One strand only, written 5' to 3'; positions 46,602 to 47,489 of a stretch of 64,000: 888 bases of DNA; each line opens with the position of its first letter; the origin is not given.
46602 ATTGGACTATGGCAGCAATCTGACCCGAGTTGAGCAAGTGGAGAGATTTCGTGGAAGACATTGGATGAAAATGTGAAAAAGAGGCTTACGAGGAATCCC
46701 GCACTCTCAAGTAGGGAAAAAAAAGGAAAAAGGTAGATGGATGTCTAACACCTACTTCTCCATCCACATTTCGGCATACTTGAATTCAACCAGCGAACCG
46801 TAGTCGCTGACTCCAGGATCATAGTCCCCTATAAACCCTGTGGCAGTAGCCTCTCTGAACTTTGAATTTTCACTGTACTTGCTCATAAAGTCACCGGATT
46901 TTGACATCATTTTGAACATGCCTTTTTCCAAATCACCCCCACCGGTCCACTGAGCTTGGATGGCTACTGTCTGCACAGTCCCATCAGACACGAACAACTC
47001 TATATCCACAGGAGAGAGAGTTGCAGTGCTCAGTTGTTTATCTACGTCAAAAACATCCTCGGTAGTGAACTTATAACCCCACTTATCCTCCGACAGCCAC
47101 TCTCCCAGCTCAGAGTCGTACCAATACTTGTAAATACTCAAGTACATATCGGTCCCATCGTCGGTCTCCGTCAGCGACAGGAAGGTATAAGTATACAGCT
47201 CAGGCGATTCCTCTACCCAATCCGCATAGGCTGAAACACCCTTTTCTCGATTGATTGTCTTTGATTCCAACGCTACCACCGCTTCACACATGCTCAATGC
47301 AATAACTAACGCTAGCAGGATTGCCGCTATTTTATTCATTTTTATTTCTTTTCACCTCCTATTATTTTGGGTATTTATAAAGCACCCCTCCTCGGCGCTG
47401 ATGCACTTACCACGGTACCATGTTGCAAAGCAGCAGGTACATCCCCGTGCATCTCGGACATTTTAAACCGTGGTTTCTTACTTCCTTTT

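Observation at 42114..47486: Conserved ~83-nt structured leader shared by two otherwise unrelated surface-protein genes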

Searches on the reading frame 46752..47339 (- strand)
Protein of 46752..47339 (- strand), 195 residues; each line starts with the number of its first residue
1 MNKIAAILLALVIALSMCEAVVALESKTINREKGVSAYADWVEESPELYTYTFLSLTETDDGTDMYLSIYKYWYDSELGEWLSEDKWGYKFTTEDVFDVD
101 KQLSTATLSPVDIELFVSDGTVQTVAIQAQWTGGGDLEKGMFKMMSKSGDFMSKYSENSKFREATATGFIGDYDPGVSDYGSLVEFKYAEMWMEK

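Call 12: find_encoding_contigs(protein=window:46752-47339:-, flank=3000, max_places=10)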
Protein window:46752-47339:- (195 aa): no gene with exactly this product is on record in the collection.

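Call 32: search_protein_families(library=pfam, proteins=[window:46752-47339:-], max_evalue=0.001)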
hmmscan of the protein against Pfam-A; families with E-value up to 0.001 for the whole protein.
window:46752-47339:- (195 aa): 0 families

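Call 85: find_homologous_proteins(query=window:46752-47339:-, max_evalue=0.001)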
Query window:46752-47339:- (195 aa): 24 proteins with E <= 0.001 among 221 candidates.
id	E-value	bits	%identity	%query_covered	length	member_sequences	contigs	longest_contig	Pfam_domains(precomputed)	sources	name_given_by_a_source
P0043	1.0e-123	428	100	100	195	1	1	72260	-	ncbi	ncbi:MAG: hypothetical protein WAV32_04785 [Halobacteriota archaeon]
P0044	3.6e-74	267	70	100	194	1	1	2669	-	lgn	-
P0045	1.1e-68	249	67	100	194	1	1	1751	-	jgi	jgi:hypothetical protein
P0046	1.1e-52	197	53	100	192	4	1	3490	-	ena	-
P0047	3.7e-52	195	53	100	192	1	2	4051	-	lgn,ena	-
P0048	1.1e-51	193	52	100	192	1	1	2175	-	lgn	-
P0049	1.9e-49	186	50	100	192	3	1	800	-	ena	-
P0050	2.4e-49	186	50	100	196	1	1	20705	-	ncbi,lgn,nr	ncbi:MAG: hypothetical protein IBX40_02990 [Methanosarcinales archaeon]|nr:hypothetical protein [Met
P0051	1.8e-48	183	52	92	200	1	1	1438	-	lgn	-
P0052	8.1e-48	181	49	100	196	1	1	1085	-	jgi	jgi:hypothetical protein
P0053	2.1e-47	179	51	100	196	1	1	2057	-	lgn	-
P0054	3.4e-47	179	50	100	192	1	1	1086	-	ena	-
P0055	3.8e-47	179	49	100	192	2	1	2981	-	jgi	-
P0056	1.9e-45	173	49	100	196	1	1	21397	-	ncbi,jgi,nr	ncbi:MAG: hypothetical protein MIO93_07140 [ANME-2 cluster archaeon]|jgi:hypothetical protein|nr:hyp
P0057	8.0e-45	171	48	100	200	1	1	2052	-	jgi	jgi:hypothetical protein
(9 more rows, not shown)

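Call 86: find_encoding_contigs(protein=P0056, flank=10000, max_places=3)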
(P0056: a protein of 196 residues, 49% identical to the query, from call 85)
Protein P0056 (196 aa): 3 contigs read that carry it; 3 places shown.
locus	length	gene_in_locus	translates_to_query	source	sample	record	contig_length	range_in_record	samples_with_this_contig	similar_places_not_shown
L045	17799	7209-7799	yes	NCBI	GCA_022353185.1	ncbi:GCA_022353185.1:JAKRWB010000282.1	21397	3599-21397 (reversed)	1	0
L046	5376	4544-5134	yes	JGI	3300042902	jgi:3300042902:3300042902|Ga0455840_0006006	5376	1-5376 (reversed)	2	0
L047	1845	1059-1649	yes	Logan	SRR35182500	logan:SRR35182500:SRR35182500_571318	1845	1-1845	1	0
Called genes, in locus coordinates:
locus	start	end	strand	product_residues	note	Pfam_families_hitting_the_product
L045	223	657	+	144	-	-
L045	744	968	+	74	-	-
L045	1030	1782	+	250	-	PF09754:PAC2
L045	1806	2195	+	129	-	PF04322:DUF473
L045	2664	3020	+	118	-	-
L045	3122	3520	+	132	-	PF01243:PNPOx_N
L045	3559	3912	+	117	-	PF27275:MJ0093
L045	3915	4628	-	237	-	PF01869:BcrAD_BadFG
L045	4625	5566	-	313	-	PF06050:HGD-D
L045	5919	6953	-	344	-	-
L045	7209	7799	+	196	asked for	-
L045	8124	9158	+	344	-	PF02547:Queuosine_synth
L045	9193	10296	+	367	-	PF01702:TGT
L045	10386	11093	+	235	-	PF12801:Fer4_5, PF14697:Fer4_21 (faint)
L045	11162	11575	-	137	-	PF11969:DcpS_C, PF01230:HIT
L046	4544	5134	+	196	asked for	-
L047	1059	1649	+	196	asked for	-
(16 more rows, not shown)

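Call 87: find_encoding_contigs(protein=P0050, flank=10000, max_places=3)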
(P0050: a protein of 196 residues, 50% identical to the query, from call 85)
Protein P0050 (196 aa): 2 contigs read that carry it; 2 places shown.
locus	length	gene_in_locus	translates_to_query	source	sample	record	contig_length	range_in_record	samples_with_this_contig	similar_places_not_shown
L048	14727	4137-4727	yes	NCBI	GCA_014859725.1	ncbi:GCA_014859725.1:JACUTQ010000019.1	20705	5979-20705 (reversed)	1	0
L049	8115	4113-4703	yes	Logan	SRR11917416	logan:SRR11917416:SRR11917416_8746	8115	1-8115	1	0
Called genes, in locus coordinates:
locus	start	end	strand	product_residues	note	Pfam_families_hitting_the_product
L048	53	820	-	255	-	PF01728:FtsJ, PF01938:TRAM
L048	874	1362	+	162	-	PF01242:PTPS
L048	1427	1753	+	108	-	PF09884:DUF2111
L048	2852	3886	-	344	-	PF27313:AF_0136_C (weak)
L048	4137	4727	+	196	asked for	-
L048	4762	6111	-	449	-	PF18144:SMODS (weak), PF01909:NTP_transf_2, PF09249:tRNA_NucTransf2, PF21133:CAA_C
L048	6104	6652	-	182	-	PF10469:AKAP7_NLS, PF02834:LigT_PEase, PF13563:2_5_RNA_ligase2, PF02834:LigT_PEase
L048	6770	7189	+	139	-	PF01402:RHH_1 (weak), PF08753:NikR_C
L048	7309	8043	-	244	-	PF00881:Nitroreductase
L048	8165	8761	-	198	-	-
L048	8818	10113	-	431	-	-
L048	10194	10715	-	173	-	PF00301:Rubredoxin, PF01070:FMN_dh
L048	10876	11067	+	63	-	-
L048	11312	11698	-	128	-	PF17393:DUF5402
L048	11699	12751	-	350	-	PF01136:Peptidase_U32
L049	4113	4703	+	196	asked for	-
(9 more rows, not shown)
